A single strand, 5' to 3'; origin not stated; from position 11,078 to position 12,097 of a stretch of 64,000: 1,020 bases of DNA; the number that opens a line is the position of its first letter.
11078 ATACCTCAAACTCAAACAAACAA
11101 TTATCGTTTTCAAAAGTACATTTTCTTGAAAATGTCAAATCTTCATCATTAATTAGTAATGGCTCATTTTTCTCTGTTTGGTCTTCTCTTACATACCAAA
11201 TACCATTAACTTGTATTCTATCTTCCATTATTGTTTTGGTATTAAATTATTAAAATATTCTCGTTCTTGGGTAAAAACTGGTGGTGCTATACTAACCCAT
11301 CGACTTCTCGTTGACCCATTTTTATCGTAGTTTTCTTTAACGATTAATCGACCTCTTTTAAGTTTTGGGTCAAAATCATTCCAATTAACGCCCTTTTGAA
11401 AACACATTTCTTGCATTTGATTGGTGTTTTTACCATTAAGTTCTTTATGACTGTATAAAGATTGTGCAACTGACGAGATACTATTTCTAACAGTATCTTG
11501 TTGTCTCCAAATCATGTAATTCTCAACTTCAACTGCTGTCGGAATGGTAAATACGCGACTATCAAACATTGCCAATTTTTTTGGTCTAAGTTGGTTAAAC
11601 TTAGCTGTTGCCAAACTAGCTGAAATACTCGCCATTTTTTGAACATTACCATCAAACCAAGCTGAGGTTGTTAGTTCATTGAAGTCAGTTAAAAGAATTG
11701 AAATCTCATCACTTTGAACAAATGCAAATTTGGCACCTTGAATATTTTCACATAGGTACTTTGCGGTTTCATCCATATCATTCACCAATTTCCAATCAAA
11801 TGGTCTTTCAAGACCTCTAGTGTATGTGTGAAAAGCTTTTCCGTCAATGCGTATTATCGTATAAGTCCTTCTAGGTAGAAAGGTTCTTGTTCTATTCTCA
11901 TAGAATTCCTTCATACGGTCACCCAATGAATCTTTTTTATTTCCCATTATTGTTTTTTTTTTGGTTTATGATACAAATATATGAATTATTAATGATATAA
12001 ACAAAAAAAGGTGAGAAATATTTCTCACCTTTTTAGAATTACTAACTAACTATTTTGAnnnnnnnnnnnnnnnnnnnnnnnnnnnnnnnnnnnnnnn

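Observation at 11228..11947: Phage-encoded Thg1-like 3'-5' nucleotidyltransferase as part of a dispersed tRNA end-repair toolkit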

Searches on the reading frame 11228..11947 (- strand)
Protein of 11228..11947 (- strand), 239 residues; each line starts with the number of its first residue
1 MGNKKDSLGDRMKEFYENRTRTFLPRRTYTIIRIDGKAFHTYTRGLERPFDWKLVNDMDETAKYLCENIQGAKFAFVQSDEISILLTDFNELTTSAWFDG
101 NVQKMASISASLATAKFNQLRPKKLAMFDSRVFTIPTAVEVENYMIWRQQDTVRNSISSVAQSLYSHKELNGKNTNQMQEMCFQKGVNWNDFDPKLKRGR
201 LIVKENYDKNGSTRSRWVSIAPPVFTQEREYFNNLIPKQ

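Call 4: search_protein_families(library=pfam, proteins=[window:11228-11947:-], max_evalue=1)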
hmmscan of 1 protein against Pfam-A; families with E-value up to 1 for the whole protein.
window:11228-11947:- (239 aa): 3 families
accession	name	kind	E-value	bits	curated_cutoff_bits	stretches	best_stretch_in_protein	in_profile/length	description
PF04446.17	Thg1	-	8e-28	97.4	29.2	1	10-136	2-130/130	tRNAHis guanylyltransferase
PF14413.11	Thg1C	-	0.0037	17.9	26.3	1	141-211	3-84/116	Thg1 C terminal domain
PF21022.2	Rap-GAP_dimer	-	0.17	12.7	27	1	60-91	70-101/106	Rap/Ran-GAP protein dimerization domain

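Call 5: search_protein_families(library=phrogs, proteins=[window:11228-11947:-], max_evalue=0.01)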
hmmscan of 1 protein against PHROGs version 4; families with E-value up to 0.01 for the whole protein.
window:11228-11947:- (239 aa): 1 family
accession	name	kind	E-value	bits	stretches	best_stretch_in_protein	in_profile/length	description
phrog_4717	-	DNA, RNA and nucleotide metabolism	1.3e-89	301.2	1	5-237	2-240/250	tRNA-His guanylyltransferase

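Call 6: search_solved_structures(query=window:11228-11947:-, max_evalue=1, show_alignments=3)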
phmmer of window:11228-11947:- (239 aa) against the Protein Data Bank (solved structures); distinct sequences matched with E-value up to 1: 6.
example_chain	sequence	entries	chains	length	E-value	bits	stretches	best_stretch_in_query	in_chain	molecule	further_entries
4kgk_A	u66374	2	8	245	7.9e-71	241.7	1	6-235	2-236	Thg1-like uncharacterized protein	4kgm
5xox_A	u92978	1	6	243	1.7e-12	50.9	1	23-205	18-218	tRNA(His) guanylyltransferase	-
3wbz_A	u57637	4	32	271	1.9e-12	50.7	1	21-209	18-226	Likely histidyl tRNA-specific guanylyltransferase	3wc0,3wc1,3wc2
5axk_A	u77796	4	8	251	2.5e-12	50.3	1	30-209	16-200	tRNA(His)-5'-guanylyltransferase (Thg1) like protein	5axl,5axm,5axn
3otb_A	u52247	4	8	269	1.7e-07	34.5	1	28-208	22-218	tRNA(His) guanylyltransferase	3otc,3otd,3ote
7cv1_A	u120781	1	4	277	1.8e-07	34.4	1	28-208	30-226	Probable tRNA(His) guanylyltransferase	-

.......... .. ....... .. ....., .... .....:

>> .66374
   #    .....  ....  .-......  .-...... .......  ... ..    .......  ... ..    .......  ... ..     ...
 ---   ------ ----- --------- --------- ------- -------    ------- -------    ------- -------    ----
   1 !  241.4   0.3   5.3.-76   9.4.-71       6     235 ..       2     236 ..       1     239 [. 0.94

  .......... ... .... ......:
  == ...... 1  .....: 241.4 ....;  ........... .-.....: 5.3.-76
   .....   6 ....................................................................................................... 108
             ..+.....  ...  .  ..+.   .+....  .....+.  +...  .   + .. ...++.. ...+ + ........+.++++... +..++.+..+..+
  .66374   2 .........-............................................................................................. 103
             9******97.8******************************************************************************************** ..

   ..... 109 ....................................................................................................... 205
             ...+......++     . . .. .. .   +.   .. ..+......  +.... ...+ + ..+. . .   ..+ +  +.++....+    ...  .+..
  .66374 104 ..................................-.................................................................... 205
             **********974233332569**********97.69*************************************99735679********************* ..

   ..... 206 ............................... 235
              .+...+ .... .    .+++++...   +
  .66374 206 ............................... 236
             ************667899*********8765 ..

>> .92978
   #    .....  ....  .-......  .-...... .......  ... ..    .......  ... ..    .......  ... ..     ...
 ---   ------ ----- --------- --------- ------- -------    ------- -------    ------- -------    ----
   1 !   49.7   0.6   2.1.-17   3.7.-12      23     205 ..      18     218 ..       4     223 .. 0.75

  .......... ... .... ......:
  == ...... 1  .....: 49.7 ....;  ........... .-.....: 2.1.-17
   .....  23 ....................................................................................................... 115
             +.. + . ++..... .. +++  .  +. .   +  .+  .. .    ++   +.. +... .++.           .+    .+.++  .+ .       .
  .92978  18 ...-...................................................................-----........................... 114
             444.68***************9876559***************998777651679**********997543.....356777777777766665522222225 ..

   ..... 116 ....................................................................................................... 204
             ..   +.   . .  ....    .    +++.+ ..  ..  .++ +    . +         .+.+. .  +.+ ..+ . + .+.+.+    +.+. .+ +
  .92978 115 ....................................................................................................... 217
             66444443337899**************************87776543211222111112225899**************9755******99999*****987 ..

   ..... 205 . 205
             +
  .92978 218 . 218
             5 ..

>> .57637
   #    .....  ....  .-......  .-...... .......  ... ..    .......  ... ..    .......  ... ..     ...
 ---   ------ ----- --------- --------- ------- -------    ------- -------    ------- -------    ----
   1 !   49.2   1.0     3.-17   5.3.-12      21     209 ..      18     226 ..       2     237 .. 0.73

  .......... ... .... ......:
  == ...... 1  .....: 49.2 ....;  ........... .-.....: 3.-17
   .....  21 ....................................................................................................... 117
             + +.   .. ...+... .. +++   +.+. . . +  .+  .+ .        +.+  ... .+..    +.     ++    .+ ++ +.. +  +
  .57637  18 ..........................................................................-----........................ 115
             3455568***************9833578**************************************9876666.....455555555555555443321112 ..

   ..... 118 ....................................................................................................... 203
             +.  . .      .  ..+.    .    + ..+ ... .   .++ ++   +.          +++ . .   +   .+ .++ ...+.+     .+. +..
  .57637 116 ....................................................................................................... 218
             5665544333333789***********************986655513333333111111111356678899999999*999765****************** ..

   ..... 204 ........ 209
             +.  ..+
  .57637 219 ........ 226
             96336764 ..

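Call 8: search_dna_similar(query=window:11228-11947:-, collection=phages, mode=protein, max_rows=40, rows=spread)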
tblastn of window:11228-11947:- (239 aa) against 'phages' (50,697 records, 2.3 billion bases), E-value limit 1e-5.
Records with a match: 162; places in all: 163; records where one place covers at least 80% of the query: 149.
Best place of each record, by identity: <60% 162.
By first word of the organism name: Bacillus 46; Prevotella 15; Caulobacter 13; Mycobacterium 11; Brevundimonas 7; Erwinia 7; Vibrio 6; Aeromonas 6; Burkholderia 5; Xanthomonas 4; and 19 more.
By host as written in the record: - 17; Prevotella sp. 15; Bacillus cereus 14; Caulobacter vibrioides CB15 13; Mycobacterium smegmatis mc2 155 8; Brevundimonas pondensis LVF1 6; Bacillus sp. 5; Burkholderia cenocepacia 4; and 50 more.
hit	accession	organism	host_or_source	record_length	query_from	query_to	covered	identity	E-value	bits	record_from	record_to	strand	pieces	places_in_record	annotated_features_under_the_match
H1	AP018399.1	Xanthomonas phage XacN1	Xanthomonas citri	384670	6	239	98%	53.9%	6e-69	234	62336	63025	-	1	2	tRNA-His guanylyltransferase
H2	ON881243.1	Bacillus phage PK-3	Bacillus sp.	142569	6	236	97%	53.8%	2e-75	253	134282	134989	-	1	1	tRNA(His) guanylyltransferase Thg1 family protein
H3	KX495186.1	Bacillus phage PK16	Bacillus cereus ATCC 21772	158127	6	236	97%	53.4%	3e-73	247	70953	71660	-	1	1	putative tRNA-His guanylyltransferase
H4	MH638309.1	Bacillus phage Hobo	Bacillus thuringiensis kurstaki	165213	4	236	97%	52.5%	1e-72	245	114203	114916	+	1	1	168: tRNAHis guanylyltransferase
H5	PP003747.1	Bacillus phage Z3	Bacillus cereus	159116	6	236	97%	52.5%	6e-73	246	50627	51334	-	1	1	putative tRNA-His guanylyltransferase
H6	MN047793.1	Xanthomonas phage Xoo-sp13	Xanthomonas oryzae pv. oryzae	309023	4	238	98%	50.8%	8e-65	223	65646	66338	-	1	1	tRNAHis-5'-guanylyltransferase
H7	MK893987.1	Staphylococcus phage PMBT8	Staphylococcus hyicus 07/02 4A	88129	5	236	97%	51.1%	8e-70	237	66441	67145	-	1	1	tRNAHis-5'-guanylyltransferase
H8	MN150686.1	Bacillus phage BC-T25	Bacillus sp.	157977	7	236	96%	51.1%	8e-74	248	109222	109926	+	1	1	putative tRNA-His guanylyltransferase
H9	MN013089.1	Bacillus phage vB_BspM_MarvelLand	Bacillus sp.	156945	4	236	97%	50.0%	6e-72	243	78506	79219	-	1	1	putative tRNA-His guanylytransferase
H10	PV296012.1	Bacillus phage 0524phi7-1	Bacillus thuringiensis BtSerwer7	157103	4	236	97%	49.6%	1e-71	243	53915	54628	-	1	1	tRNA-His guanyltransferase | hypothetical protein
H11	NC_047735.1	Bacillus phage BCU4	Bacillus cereus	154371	7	236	96%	50.2%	1e-71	242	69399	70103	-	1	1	putative tRNA-His guanylyltransferase family protein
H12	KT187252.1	Bacillus phage PBC6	Bacillus cereus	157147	7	236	96%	49.8%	2e-71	241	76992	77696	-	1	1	putative tRNA-His guanylytransferase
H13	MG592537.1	Vibrio phage 1.170.O._10N.261.52.C3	Vibrio sp.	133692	7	236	96%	42.6%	7e-50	180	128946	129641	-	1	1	tRNAHis guanylyltransferase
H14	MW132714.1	Mycobacterium phage Pound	Mycobacterium smegmatis mc#155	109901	2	205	85%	46.9%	2e-50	181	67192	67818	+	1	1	114: tRNA nucleotidyltransferase | 113: hypothetical protein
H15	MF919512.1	Mycobacterium phage Klein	Mycobacterium smegmatis mc2 155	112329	2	205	85%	46.9%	2e-50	181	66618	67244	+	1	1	tRNA nucleotidyltransferase | hypothetical protein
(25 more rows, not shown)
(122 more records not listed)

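Call 17: find_homologous_proteins(query=window:11228-11947:-, max_evalue=1e-10)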
Query window:11228-11947:- (239 aa): 8000 proteins with E <= 1e-10 among 8000 candidates; the best 120 are listed.
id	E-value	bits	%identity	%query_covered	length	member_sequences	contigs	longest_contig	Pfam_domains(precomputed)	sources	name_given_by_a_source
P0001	1.5e-158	543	100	100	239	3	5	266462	PF04446.18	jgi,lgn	-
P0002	6.3e-153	525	96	100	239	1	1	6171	PF04446.18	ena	-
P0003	8.5e-148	508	92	100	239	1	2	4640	PF04446.18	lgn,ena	-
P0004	1.4e-147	508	92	100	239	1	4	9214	PF04446.18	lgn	-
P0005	1.7e-147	507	92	100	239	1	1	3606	PF04446.18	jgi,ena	-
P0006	1.8e-147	507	92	100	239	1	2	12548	PF04446.18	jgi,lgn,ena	jgi:tRNA(His) 5'-end guanylyltransferase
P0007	2.6e-147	507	92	100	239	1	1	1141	PF04446.18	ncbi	-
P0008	5.9e-147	506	92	100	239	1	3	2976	PF04446.18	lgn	-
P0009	9.8e-132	456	83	100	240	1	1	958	PF04446.18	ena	-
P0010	2.3e-131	454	82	100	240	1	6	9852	PF04446.18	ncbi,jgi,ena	-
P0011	2.7e-131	454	82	100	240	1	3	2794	PF04446.18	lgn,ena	-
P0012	2.7e-131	454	82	100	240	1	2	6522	PF04446.18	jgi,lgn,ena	-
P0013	3.2e-131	454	82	100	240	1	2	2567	PF04446.18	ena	-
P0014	3.3e-131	454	82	100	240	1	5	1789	PF04446.18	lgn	-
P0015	3.9e-131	454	82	100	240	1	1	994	PF04446.18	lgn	-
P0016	8.8e-131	453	82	100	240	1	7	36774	PF04446.18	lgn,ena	-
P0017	8.8e-131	453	82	100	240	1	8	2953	PF04446.18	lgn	-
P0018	9.5e-131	452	82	100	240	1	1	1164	PF04446.18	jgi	-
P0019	1.1e-130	452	82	100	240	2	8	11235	PF04446.18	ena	-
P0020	1.3e-130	452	82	100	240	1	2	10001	PF04446.18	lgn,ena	-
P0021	1.7e-130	452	82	100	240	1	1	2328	PF04446.18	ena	-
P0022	1.8e-130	452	82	100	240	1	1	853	PF04446.18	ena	-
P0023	2.2e-130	451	82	100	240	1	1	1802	PF04446.18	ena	-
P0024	2.2e-130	451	82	100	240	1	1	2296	PF04446.18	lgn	-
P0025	2.4e-130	451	82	100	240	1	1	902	PF04446.18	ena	-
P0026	2.5e-130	451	82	99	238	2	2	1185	PF04446.18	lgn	-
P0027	2.5e-130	451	82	100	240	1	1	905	PF04446.18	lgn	-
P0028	2.5e-130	451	82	100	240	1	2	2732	PF04446.18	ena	-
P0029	2.6e-130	451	82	100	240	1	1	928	PF04446.18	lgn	-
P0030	2.6e-130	451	82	100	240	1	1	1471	PF04446.18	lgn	-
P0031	3.0e-130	451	82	100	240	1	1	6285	PF04446.18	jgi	jgi:tRNA(His) 5'-end guanylyltransferase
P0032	3.2e-130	451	82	100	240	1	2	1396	PF04446.18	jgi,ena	-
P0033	3.4e-130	451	82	100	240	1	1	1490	PF04446.18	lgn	-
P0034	4.1e-130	450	82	100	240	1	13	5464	PF04446.18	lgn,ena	-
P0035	4.1e-130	450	82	100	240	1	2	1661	PF04446.18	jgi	jgi:tRNA(His) guanylyltransferase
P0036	4.4e-130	450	82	100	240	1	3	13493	PF04446.18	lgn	-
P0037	4.4e-130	450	82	100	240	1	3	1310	PF04446.18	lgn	-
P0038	5.7e-130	450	82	100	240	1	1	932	PF04446.18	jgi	jgi:tRNA(His) 5'-end guanylyltransferase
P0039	6.3e-130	450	82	100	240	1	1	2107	PF04446.18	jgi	-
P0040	6.3e-130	450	82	100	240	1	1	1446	PF04446.18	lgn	-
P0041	7.9e-130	449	82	100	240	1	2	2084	PF04446.18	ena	-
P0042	9.1e-130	449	81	100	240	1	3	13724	PF04446.18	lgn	-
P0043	1.1e-129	449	82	100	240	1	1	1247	PF04446.18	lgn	-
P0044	1.1e-129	449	82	100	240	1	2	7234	PF04446.18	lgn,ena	-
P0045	1.1e-129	449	82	100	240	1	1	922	PF04446.18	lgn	-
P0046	1.5e-129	449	82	100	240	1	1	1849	PF04446.18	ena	-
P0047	1.7e-129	448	82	100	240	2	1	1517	PF04446.18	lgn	-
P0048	1.9e-129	448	82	100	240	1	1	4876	PF04446.18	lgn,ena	-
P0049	2.0e-129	448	81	100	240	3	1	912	PF04446.18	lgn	-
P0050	2.1e-129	448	82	100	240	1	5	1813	PF04446.18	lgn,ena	-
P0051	2.1e-129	448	82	99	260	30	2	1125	PF04446.18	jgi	jgi:tRNA(His) 5'-end guanylyltransferase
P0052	2.2e-129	448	82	100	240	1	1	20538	PF04446.18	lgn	-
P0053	3.3e-129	447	81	100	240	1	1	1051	PF04446.18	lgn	-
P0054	3.6e-129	447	82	100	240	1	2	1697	PF04446.18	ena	-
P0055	6.1e-129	447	82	100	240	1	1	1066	PF04446.18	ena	-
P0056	6.5e-129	446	82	98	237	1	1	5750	PF04446.18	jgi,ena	jgi:tRNA(His) 5'-end guanylyltransferase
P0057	6.6e-129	446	82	100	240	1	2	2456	PF04446.18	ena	-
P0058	8.6e-129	446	81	100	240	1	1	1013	PF04446.18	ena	-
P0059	8.7e-129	446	82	100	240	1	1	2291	PF04446.18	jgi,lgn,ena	-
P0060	1.1e-128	446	81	100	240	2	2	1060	PF04446.18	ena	-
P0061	1.3e-128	445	81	100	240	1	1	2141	PF04446.18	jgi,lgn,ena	-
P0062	1.4e-128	445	81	100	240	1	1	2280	PF04446.18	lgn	-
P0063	1.6e-128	445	80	100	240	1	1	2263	PF04446.18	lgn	-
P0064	3.0e-128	444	81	100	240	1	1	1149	PF04446.18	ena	-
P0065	1.0e-127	443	80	100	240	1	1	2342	PF04446.18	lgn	-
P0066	2.3e-127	441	79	100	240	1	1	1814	PF04446.18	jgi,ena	-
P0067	2.5e-127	441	81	99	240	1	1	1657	PF04446.18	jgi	-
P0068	3.6e-127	441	79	100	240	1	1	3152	PF04446.18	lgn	-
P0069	4.7e-127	440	79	100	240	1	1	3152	PF04446.18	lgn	-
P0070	7.3e-127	440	81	98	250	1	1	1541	PF04446.18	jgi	jgi:tRNA(His) guanylyltransferase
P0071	7.9e-127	440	80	100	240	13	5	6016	PF04446.18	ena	-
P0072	1.1e-126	439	79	100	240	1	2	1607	PF04446.18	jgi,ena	jgi:tRNA(His) 5'-end guanylyltransferase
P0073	1.4e-126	439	79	99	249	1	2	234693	PF04446.18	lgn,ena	-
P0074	3.7e-126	437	81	98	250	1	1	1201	PF04446.18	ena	-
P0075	5.5e-126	437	81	97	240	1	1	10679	PF04446.18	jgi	-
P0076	6.7e-126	437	80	100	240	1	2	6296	PF04446.18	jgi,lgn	jgi:tRNA(His) guanylyltransferase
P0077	1.5e-125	435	77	99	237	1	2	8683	PF04446.18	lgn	-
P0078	1.8e-125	435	78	100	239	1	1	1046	PF04446.18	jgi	jgi:tRNA(His) guanylyltransferase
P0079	4.4e-125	434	78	100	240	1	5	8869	PF04446.18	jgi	-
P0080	2.2e-124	432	80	98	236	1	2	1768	PF04446.18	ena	-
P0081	2.8e-124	431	79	98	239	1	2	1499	PF04446.18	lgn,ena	-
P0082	2.8e-124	431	79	100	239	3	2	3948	PF04446.18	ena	-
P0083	3.8e-124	431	80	98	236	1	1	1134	PF04446.18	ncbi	-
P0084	3.9e-124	431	79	97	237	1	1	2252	PF04446.18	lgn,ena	-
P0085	3.9e-124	431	78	100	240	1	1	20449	PF04446.18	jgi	jgi:tRNA(His) 5'-end guanylyltransferase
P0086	7.6e-124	430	77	100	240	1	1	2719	PF04446.18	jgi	jgi:tRNA(His) guanylyltransferase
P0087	1.3e-123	429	81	98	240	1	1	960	PF04446.18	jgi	jgi:tRNA(His) guanylyltransferase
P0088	1.9e-123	429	81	97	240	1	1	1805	PF04446.18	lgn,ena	-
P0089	2.3e-123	428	78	100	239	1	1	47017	PF04446.18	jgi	-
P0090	2.5e-123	428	77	99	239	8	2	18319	PF04446.18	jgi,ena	jgi:tRNA(His) 5'-end guanylyltransferase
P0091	2.8e-123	428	80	97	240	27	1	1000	PF04446.18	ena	-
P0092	3.8e-123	428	78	100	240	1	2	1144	PF04446.18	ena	-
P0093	4.1e-123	428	81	97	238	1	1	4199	PF04446.18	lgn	-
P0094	4.8e-123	427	77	98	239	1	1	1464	PF04446.18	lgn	-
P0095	5.7e-123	427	78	98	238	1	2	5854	PF04446.18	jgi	jgi:tRNA(His) 5'-end guanylyltransferase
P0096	7.1e-123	427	80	97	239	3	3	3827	PF04446.18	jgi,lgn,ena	-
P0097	9.0e-123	426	77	100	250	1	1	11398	PF04446.18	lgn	-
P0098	1.0e-122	426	78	98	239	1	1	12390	PF04446.18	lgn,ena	-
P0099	1.0e-122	426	77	100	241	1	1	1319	PF04446.18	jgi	jgi:tRNA(His) 5'-end guanylyltransferase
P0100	1.5e-122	426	76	100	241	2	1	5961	PF04446.18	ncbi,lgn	-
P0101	1.5e-122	426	77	99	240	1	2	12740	PF04446.18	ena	-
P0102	1.9e-122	425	80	97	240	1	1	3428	PF04446.18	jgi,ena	-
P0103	2.3e-122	425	81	95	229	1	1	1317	PF04446.18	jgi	-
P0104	4.7e-122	424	78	99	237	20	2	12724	PF04446.18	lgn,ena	-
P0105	5.2e-122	424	78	99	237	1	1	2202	PF04446.18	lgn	-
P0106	5.4e-122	424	78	97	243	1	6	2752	PF04446.18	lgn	-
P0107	9.7e-122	423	76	100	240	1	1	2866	PF04446.18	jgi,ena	-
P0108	1.8e-121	422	78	97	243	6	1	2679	PF04446.18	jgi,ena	-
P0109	2.0e-121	422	80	97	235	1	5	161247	PF04446.18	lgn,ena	-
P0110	2.0e-121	422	77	97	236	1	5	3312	PF04446.18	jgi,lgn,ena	jgi:tRNA(His) 5'-end guanylyltransferase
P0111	2.3e-121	422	79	97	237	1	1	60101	PF04446.18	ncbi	-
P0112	3.5e-121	421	77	97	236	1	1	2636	PF04446.18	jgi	jgi:tRNA(His) 5'-end guanylyltransferase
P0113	4.5e-121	421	76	100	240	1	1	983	PF04446.18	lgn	-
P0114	1.2e-120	419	75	99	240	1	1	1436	PF04446.18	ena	-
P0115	1.5e-120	419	76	100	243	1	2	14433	PF04446.18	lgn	-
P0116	2.3e-120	419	76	97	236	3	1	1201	PF04446.18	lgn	-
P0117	5.2e-120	417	78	97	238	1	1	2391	PF04446.18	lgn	-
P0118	5.4e-120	417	76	100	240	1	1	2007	PF04446.18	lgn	-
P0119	8.3e-120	417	77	97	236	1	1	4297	PF04446.18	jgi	-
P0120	1.0e-119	416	76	97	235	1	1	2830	PF04446.18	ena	-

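Call 19: find_encoding_contigs(protein=P0001, flank=6000, max_places=5)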
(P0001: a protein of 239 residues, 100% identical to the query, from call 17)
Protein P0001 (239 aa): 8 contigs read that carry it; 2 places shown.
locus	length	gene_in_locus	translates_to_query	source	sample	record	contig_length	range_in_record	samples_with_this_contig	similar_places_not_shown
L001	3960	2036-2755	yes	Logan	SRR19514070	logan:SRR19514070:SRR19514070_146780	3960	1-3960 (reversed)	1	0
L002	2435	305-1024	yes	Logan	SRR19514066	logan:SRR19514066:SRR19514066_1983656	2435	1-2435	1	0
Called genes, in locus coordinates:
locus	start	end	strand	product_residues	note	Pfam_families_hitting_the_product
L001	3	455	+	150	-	?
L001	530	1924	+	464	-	-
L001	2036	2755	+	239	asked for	PF04446:Thg1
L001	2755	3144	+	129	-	-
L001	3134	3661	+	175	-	-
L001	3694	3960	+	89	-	?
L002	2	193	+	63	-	?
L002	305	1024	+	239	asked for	PF04446:Thg1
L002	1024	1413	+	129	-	-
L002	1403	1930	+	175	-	-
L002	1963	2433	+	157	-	?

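Call 24: find_related_loci(query=window:11228-11947:-, collection=viral_contigs, flank=10000)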
Query window:11228-11947:- (239 aa) in viral_contigs; peptide patterns used: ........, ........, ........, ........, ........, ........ (x = any residue, [..] = any of these).
66 stretches matched a pattern; 64 encode a relative of the query (tblastn E <= 1e-3); 64 distinct loci.
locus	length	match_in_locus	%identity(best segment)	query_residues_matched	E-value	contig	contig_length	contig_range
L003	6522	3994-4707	82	1-238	2e-138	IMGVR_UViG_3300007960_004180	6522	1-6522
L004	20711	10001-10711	81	1-237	8e-137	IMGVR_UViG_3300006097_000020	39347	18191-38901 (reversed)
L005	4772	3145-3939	66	1-239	2e-120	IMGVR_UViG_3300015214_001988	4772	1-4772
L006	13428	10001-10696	73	6-237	6e-116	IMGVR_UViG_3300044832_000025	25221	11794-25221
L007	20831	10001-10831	63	1-238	2e-111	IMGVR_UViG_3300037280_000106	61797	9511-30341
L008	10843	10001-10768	66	5-237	5e-107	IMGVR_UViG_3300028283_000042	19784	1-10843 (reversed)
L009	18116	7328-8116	61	6-238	2e-105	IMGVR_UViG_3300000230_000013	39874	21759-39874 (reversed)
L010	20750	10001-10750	66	4-237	2e-103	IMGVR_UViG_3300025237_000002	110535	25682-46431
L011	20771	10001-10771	61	6-237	1e-102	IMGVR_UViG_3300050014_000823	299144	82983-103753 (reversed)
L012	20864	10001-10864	57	5-237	2e-102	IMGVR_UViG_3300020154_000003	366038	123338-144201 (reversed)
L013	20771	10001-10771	62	5-236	1e-101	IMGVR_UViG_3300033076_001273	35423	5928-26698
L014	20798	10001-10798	60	5-236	6e-101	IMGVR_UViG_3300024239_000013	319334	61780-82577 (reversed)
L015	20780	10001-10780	62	5-237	2e-99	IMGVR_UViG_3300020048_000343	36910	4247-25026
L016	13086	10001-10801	60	5-236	6e-99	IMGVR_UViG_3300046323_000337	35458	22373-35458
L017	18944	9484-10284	60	5-236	6e-99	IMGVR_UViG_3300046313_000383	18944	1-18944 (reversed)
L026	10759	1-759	60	6-236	4e-96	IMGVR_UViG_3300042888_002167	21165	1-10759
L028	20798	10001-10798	58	7-238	1e-95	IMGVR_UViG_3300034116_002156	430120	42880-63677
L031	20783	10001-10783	57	7-238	1e-91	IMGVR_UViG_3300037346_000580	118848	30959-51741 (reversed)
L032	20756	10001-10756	56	7-238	2e-86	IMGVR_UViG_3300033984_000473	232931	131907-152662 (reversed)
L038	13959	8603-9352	50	5-237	3e-78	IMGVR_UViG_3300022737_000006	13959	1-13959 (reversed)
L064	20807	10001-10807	56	4-236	3e-95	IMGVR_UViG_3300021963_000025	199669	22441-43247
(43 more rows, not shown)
